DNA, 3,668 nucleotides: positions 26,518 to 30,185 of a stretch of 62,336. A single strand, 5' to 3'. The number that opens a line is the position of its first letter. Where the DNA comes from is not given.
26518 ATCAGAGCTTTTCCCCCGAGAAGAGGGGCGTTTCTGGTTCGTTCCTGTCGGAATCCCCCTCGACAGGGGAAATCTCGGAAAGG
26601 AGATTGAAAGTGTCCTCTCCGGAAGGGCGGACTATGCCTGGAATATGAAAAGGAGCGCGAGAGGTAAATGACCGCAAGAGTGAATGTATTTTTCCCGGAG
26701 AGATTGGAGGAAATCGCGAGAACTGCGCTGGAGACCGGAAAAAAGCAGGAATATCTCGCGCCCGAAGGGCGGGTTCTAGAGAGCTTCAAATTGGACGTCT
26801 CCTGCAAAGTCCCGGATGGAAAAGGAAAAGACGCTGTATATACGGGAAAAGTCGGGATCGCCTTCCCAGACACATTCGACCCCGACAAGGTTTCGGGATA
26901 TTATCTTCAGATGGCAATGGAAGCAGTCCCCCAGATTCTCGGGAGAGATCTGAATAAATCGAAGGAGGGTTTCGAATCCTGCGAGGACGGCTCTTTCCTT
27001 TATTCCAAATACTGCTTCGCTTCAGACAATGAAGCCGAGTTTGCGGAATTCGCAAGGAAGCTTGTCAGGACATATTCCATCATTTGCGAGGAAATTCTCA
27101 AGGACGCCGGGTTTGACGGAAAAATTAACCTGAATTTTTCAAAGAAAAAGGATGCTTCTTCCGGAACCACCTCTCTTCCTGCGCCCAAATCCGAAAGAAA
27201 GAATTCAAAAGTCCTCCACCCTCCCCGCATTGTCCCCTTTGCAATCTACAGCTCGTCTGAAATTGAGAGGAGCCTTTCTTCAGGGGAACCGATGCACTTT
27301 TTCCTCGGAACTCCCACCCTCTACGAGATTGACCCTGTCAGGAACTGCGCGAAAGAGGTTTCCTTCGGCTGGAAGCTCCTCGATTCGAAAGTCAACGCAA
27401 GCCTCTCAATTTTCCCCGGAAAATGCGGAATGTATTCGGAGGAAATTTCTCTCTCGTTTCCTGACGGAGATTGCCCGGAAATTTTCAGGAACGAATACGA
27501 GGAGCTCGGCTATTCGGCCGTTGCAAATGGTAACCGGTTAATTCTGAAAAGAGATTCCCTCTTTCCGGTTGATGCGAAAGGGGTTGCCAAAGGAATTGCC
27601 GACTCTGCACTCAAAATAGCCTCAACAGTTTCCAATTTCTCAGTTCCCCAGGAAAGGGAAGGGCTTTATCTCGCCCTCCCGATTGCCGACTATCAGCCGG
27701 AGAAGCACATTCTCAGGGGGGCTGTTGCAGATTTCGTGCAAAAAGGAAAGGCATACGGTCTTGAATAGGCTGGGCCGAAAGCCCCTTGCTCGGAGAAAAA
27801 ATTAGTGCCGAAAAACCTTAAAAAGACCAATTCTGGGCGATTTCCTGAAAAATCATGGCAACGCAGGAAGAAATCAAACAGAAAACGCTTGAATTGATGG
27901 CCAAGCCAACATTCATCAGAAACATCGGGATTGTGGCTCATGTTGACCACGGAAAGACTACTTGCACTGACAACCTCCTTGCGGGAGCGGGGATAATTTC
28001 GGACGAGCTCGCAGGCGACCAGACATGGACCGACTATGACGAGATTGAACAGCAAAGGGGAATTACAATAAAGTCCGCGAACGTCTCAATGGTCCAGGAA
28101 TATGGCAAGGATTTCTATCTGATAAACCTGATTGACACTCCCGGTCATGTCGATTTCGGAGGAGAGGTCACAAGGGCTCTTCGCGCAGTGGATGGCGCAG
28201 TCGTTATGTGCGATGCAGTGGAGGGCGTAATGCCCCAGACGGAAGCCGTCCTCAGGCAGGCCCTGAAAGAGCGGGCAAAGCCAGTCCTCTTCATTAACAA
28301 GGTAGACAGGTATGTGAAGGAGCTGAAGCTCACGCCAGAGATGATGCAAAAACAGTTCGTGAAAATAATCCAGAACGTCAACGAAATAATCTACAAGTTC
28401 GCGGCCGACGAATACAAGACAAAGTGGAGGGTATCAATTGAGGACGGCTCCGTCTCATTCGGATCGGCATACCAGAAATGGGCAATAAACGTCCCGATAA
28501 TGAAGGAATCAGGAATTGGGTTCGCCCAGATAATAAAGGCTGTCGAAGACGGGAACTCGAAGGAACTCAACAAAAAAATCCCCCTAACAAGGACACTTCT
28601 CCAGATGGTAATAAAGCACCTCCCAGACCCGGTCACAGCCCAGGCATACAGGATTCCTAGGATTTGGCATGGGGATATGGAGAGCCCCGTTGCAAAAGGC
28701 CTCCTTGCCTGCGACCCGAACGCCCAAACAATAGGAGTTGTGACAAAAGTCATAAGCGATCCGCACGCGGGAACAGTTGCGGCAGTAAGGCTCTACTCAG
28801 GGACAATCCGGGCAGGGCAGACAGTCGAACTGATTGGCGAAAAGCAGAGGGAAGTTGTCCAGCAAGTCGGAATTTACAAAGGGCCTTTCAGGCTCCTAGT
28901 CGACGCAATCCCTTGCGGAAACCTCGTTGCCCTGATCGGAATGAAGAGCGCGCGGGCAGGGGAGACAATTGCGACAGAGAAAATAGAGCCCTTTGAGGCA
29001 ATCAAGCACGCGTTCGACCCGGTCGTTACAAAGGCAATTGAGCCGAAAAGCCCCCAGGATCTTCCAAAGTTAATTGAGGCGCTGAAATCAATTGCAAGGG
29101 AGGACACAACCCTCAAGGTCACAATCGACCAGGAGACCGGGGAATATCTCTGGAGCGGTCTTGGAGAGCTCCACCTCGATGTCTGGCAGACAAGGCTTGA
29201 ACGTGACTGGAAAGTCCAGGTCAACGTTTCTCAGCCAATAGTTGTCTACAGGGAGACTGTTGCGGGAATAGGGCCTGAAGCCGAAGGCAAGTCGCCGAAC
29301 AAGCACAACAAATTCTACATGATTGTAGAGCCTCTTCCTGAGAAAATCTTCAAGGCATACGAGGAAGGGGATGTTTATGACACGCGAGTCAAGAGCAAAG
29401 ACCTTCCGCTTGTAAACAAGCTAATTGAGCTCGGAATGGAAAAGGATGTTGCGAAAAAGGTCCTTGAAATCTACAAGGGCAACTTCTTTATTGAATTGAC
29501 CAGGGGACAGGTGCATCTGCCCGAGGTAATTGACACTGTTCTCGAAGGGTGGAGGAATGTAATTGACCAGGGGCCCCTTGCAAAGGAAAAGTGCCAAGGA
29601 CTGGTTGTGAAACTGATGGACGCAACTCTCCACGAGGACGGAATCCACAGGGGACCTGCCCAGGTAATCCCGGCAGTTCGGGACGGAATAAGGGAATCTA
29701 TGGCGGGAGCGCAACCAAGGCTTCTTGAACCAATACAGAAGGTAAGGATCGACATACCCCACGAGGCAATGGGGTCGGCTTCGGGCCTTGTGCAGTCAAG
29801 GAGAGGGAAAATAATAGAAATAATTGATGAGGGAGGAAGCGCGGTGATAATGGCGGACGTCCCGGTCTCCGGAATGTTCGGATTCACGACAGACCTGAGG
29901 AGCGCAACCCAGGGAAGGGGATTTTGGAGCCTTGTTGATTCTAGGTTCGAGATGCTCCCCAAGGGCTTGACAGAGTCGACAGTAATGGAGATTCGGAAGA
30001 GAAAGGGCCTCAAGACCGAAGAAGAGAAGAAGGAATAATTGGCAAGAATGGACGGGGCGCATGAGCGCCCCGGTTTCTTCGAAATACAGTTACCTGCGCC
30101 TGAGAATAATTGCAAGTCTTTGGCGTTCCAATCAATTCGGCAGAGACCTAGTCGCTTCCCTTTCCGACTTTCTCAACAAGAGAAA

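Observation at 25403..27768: Two translationally coupled genes of unknown family inserted between rps7 and fusA in the archaeal str operon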

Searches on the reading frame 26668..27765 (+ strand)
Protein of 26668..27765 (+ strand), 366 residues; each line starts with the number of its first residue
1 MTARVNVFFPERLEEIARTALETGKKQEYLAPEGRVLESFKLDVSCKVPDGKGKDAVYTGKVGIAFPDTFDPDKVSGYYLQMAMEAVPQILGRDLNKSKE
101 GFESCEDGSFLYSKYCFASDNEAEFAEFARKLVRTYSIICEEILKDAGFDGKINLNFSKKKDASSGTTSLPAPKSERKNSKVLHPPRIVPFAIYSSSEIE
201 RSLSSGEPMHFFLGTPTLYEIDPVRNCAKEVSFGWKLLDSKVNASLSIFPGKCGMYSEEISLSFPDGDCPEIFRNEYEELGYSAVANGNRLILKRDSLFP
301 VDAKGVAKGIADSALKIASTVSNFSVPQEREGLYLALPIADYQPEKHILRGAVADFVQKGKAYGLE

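Call 3: search_protein_families(library=pfam, proteins=[window:26668-27765:+], max_evalue=1)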
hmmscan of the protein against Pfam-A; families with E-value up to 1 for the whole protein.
window:26668-27765:+ (366 aa): 0 families

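Call 4: search_protein_families(library=ncbifam, proteins=[window:26668-27765:+], max_evalue=1)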
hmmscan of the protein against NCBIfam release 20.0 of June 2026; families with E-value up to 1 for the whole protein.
window:26668-27765:+ (366 aa): 0 families

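Call 8: find_homologous_proteins(query=window:26668-27765:+)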
Query window:26668-27765:+ (366 aa): 3 proteins with E <= 0.001 among 4292 candidates.
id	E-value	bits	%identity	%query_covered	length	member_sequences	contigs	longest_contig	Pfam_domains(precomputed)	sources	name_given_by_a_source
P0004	1.4e-242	822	100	100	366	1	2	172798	-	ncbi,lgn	-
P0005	8.6e-182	622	76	100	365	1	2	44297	-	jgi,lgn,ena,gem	-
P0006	1.8e-180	618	75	100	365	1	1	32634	-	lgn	-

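Call 20: search_solved_structures(query=A2, max_evalue=10)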
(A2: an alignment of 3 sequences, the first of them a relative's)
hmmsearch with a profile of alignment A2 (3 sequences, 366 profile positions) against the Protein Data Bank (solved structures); distinct sequences matched with E-value up to 10: 0.

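Call 22: search_protein_families(library=padloc, proteins=[window:26668-27765:+], max_evalue=1)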
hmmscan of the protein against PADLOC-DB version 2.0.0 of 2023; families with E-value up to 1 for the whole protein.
window:26668-27765:+ (366 aa): 0 families

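Call 23: search_protein_families(library=phrogs, proteins=[window:26668-27765:+], max_evalue=1)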
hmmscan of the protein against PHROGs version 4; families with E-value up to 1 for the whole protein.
window:26668-27765:+ (366 aa): 0 families

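Call 29: predict_structure(alignment_id=A2)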
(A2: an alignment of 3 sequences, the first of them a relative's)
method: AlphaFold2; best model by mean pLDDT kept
length: 366 residues; sequences in the alignment: 3
mean_pLDDT: 43.9   pTM: 0.30
mean pLDDT of the five models: 43.9, 42.8, 41.8, 41.3, 39.1
residues with pLDDT >= 90: 0; 70-90: 6; 50-70: 113; < 50: 247
segments of 3 or more residues with pLDDT < 50: 1-6, 20-39, 42-60, 62-65, 67-79, 91-119, 148-242, 252-254, 298-309, 323-366
pLDDT, mean of each block of 10 residues (from residue 1): 48 52 41 40 48 46 48 47 53 38 36 42 55 57 52 41 27 26 23 33 40 32 27 26 52 54 60 63 70 59 44 52 40 36 33 46 37
secondary structure, 60 per line:
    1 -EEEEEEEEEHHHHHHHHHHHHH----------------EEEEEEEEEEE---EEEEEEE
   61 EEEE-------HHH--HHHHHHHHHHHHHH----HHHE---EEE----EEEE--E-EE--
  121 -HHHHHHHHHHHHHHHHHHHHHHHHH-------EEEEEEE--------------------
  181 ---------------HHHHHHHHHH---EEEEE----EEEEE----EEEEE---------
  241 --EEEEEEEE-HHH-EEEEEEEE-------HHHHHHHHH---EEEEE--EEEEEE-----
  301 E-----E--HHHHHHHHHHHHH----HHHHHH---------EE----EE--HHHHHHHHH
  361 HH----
elements in order: E2-10 H11-23 E40-50 E54-64 H77-90 E102-104 E109-112 H122-146 E154-160 H196-205 E209-213 E218-222 E227-231 E243-250 E256-263 H271-279 E283-287 E290-295 H310-322 H327-332 H352-362

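Call 52: find_homologous_proteins(query=A5, max_evalue=1)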
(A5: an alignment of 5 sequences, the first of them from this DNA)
Query A5 (5 sequences) (366 aa, profile of the alignment): 4 proteins with E <= 1 among 8000 candidates.
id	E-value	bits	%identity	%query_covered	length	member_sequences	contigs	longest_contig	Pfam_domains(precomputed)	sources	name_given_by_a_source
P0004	1.8e-176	605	100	100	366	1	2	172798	-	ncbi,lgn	-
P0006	1.4e-173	595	75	100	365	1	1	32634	-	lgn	-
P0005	7.5e-173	593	76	100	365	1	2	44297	-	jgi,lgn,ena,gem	-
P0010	2.3e-121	423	24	22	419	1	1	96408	-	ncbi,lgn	-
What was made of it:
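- Tried and rejected: Its hit in call 52 is by construction.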

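Call 54: find_encoding_contigs(protein=P0010, flank=10000, max_places=3)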
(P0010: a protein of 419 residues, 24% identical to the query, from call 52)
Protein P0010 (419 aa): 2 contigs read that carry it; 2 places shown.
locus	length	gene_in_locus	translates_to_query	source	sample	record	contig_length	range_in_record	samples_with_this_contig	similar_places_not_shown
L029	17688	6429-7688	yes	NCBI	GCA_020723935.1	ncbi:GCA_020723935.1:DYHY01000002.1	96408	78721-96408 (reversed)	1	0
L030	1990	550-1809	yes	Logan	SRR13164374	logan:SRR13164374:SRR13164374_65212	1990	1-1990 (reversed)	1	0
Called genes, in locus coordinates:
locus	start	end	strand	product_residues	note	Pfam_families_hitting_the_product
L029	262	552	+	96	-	-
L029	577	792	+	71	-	-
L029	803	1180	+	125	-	-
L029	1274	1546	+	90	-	-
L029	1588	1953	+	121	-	PF17991:Thioredoxin_10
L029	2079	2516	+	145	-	PF00164:Ribosom_S12_S23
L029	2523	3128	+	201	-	PF00177:Ribosomal_S7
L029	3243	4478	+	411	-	PF00155:Aminotran_1_2, PF01212:Beta_elim_lyase (faint), PF01041:DegT_DnrJ_EryC1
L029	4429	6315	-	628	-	-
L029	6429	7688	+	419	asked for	-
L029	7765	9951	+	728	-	PF00009:GTP_EFTU, PF22042:EF-G_D2, PF03144:GTP_EFTU_D2, PF14492:EFG_III, PF16658:RF3_C (weak), PF03764:EFG_IV, PF00679:EFG_C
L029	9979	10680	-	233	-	PF09335:VTT_dom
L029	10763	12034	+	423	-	PF00009:GTP_EFTU, PF03144:GTP_EFTU_D2, PF03143:GTP_EFTU_D3, PF22594:GTP-eEF1A_C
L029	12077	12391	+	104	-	PF00338:Ribosomal_S10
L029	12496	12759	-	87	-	-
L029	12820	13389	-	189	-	-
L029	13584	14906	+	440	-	PF22053:DUF6938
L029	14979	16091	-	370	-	PF01916:DS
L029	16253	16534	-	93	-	-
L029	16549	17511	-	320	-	-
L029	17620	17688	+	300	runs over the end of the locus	PF24034:DUF7343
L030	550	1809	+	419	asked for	-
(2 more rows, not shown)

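Call 64: find_related_loci(query=A5, collection=viral_contigs, flank=5000)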
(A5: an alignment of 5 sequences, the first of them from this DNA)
Query A5 (366 aa) in viral_contigs; peptide patterns used: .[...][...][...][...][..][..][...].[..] (x = any residue, [..] = any of these).
131 stretches matched a pattern, but none encodes a relative of the query by tblastn (E <= 1e-3).

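Call 77: search_solved_structures(query=A5, max_evalue=10)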
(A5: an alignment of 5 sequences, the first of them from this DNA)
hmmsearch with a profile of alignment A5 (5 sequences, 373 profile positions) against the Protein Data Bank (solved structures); distinct sequences matched with E-value up to 10: 0.

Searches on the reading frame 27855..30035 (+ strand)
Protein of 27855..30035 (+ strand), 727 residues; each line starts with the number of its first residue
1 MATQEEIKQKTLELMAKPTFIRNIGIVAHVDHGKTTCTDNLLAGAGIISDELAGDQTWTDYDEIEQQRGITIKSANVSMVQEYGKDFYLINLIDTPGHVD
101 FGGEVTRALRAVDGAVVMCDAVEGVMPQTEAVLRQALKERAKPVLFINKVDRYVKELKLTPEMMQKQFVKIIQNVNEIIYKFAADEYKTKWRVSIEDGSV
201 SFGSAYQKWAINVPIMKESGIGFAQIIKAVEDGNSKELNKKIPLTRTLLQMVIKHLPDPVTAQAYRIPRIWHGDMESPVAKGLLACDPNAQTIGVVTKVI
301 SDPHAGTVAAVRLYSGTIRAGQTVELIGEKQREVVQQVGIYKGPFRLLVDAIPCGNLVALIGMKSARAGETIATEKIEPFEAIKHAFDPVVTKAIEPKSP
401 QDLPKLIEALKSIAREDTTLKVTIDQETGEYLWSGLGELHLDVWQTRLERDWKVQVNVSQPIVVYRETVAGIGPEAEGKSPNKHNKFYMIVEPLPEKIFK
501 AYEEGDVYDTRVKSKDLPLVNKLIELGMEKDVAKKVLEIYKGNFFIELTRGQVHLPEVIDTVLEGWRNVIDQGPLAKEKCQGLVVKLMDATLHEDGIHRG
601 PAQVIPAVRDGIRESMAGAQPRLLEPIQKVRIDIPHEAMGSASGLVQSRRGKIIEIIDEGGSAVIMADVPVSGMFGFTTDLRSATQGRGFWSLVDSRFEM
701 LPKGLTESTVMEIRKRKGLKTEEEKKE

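Call 3: search_protein_families(library=pfam, proteins=[window:27855-30035:+], max_evalue=1)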
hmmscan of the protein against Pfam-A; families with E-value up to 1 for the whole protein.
window:27855-30035:+ (727 aa): 8 families
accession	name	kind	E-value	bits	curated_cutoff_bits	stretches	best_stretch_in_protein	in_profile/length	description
PF00009.33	GTP_EFTU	-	9.3e-55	185.6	26.5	1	21-257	3-187/188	Elongation factor Tu GTP binding domain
PF14492.12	EFG_III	-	1e-22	80.4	27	1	388-459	3-74/75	Elongation Factor G, domain III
PF00679.30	EFG_C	-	2.9e-22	78.9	27.9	1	622-704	1-84/89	Elongation factor G C-terminus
PF03764.24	EFG_IV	-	1.7e-19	70.2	24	1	522-619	19-120/121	Elongation factor G, domain IV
PF03144.31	GTP_EFTU_D2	-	4.4e-14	53.1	30.3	1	306-373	1-73/73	Elongation factor Tu domain 2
PF22042.2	EF-G_D2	-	1.1e-08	35.5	27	1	294-373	4-82/84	Elongation factor G domain 2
PF16658.11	RF3_C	-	0.00021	21.5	40.1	1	386-461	6-81/132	Class II release factor RF3, C-terminal domain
PF01926.29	MMR_HSR1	-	0.0018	18.8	21.9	1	25-149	3-113/113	50S ribosome-binding GTPase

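Call 24: find_related_loci(query=window:27855-30035:+, collection=genome_contigs, flank=6000)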
Query window:27855-30035:+ (727 aa) in genome_contigs; peptide patterns used: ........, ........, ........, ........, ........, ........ (x = any residue, [..] = any of these).
37 stretches matched a pattern; 25 encode a relative of the query (tblastn E <= 1e-3); 24 distinct loci.
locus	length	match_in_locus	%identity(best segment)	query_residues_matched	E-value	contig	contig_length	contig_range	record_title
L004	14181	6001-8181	88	1-727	0e+0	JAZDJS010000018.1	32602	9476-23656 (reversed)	MAG: archaeon isolate MEGAHIT-group-0.5 k141_14211776, whole genome shotgun sequence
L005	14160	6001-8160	84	1-720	0e+0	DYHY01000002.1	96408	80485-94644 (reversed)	MAG TPA_asm: Candidatus Micrarchaeum sp. isolate DR5_63_9 Afr_mines_DR5_21_length_96408_cov_3_537970, whole genome shotg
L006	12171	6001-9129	53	13-723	0e+0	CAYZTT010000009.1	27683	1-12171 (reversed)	MAG TPA_asm: Candidatus Woesearchaeota archaeon isolate binchicken_co141_226 genome assembly, contig: NODE_7668_length_2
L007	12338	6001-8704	54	5-720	0e+0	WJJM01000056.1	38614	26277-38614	MAG: Candidatus Woesearchaeota archaeon isolate Bin_028 k141_3830099, whole genome shotgun sequence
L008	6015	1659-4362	54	5-720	0e+0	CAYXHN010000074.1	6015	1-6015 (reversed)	MAG TPA_asm: uncultured Methanosarcinales archaeon isolate SRP141376_co2_415 genome assembly, contig: NODE_22181_length_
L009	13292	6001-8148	52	5-719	0e+0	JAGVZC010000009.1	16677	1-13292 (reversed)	Candidatus Woesearchaeota archaeon isolate RIFCSPLOWO2_01_FULL_32_21 rifcsplowo2_01_scaffold_27260, whole genome shotgun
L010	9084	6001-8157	52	13-727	0e+0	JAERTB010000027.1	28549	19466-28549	MAG: Candidatus Woesearchaeota archaeon isolate BH21 c_000000008421, whole genome shotgun sequence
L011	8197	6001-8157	52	13-727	0e+0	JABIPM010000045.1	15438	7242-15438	MAG: Candidatus Woesearchaeota archaeon isolate SI072_bin118 k141_2064383, whole genome shotgun sequence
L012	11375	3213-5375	52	5-723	0e+0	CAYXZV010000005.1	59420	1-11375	MAG TPA_asm: uncultured Methanosarcinales archaeon isolate binchicken_co201_418 genome assembly, contig: NODE_371_length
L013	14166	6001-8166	53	5-719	0e+0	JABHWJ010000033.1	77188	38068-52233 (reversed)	MAG: Candidatus Woesearchaeota archaeon isolate SI047_bin129 k141_1139732, whole genome shotgun sequence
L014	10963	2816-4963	50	5-721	0e+0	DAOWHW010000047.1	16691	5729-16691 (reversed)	MAG TPA_asm: archaeon isolate CSMAG_2027 CSMAG_2027_k141_427704_length_16691_cov_26.8220, whole genome shotgun sequence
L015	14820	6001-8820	51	1-722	0e+0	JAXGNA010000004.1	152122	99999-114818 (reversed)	MAG: Methanomassiliicoccales archaeon isolate AnMBR.bin245 bin245_4, whole genome shotgun sequence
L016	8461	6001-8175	50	1-722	0e+0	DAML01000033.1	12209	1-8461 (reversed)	MAG TPA_asm: Methanomassiliicoccaceae archaeon UBA472 UBA472_contig_17710, whole genome shotgun sequence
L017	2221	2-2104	51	23-722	0e+0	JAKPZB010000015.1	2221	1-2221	MAG: Methanobacteriota archaeon isolate USCA_maxbin.116 k141_870450, whole genome shotgun sequence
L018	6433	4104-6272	46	5-720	0e+0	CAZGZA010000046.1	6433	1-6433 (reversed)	MAG TPA_asm: uncultured Methanosarcinales archaeon isolate binchicken_co266_187 genome assembly, contig: NODE_26944_leng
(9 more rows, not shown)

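Call 45: search_protein_families(library=pfam, proteins=[L004:2941-4254:+, L004:4223-5938:+, L005:4530-5921:+, L005:2665-4584:-], max_evalue=1)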
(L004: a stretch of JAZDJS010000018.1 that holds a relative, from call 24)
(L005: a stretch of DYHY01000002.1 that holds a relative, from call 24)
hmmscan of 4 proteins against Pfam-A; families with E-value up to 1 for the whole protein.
L004:2941-4254:+ (438 aa): 0 families

L004:4223-5938:+ (572 aa): 0 families

L005:4530-5921:+ (464 aa): 0 families

L005:2665-4584:- (639 aa): 1 family
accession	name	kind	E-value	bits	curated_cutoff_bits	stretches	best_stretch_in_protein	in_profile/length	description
PF06612.16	DUF1146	-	0.039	14.4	25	1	49-82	12-45/48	Protein of unknown function (DUF1146)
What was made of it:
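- On Peptidase M16 (pitrilysin / MPP / bc1 core proteins): hmmscan at E<=1 gives 0 families for A, B, the L004 homologues and the L005 protein (calls 3, 45).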
